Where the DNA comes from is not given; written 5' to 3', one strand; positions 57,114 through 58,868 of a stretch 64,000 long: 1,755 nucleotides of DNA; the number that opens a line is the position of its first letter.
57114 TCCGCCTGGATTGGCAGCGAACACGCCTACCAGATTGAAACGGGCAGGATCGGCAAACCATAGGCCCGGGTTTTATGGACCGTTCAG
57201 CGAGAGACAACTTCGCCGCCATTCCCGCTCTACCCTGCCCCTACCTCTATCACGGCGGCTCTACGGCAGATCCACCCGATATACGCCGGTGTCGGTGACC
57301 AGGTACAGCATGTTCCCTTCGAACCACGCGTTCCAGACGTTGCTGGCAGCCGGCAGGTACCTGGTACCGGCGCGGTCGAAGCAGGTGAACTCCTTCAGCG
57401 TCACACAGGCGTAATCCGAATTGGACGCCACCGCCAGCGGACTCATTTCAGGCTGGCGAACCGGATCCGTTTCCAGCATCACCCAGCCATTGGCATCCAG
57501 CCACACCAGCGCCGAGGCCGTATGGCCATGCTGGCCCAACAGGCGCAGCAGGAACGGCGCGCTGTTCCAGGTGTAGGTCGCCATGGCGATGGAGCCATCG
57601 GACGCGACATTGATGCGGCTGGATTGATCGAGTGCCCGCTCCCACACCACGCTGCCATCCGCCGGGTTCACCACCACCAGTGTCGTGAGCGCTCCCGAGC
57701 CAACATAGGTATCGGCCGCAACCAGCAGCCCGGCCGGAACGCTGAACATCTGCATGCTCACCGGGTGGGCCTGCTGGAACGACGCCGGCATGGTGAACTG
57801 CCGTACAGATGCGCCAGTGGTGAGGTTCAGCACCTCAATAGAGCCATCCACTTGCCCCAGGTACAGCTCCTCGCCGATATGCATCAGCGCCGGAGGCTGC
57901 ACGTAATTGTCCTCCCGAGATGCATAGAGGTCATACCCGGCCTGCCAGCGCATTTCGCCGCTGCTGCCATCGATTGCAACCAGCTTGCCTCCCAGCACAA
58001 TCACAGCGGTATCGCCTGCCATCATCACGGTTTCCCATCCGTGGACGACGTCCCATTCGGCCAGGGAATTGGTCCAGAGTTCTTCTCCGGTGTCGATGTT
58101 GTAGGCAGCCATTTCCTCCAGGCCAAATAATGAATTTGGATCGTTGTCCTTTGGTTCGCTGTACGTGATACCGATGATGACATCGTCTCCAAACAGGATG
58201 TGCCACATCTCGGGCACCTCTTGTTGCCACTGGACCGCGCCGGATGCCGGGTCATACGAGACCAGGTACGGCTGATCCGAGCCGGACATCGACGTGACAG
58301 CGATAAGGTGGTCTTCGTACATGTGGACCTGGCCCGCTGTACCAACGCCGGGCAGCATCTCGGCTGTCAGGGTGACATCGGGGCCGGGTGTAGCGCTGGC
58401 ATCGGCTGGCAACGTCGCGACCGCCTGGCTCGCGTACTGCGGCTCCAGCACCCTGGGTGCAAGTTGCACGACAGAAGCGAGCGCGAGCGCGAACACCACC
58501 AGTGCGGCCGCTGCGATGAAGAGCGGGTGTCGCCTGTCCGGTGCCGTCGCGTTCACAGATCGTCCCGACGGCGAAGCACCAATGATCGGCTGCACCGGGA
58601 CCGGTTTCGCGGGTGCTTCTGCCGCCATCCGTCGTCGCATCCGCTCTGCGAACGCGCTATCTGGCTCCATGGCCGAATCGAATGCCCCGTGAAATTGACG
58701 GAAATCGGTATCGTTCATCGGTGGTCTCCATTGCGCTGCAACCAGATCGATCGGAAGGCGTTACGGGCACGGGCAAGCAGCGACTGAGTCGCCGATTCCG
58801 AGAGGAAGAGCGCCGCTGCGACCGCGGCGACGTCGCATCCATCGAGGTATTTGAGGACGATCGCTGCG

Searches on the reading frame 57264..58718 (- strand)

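Call 29: search_protein_families(library=pfam, proteins=[window:57264-58718:-], max_evalue=0.00001)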
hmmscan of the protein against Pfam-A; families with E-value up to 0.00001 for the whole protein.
window:57264-58718:- (485 aa): 1 family
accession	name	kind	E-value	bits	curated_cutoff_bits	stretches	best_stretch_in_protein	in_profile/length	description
PF13360.13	PQQ_2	-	2.9e-21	76.6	27.6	2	204-372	6-154/233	Outer membrane protein assembly factor BamB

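Call 30: search_protein_families(library=ncbifam, proteins=[window:57264-58718:-], max_evalue=0.001)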
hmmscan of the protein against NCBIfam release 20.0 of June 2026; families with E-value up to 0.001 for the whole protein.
window:57264-58718:- (485 aa): 3 families
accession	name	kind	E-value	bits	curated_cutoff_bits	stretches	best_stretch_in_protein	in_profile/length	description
NF041516.1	PA2928_fam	subfamily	6.7e-08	32.3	70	0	203-259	71-126/376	PA2928 family protein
TIGR03300.1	assembly_YfgL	equivalog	1.2e-07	30.8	285.2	0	203-260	157-216/377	outer membrane protein assembly factor BamB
NF008351.0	PRK11138.1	equivalog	0.00026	19.6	423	0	283-363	70-148/394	outer membrane protein assembly factor BamB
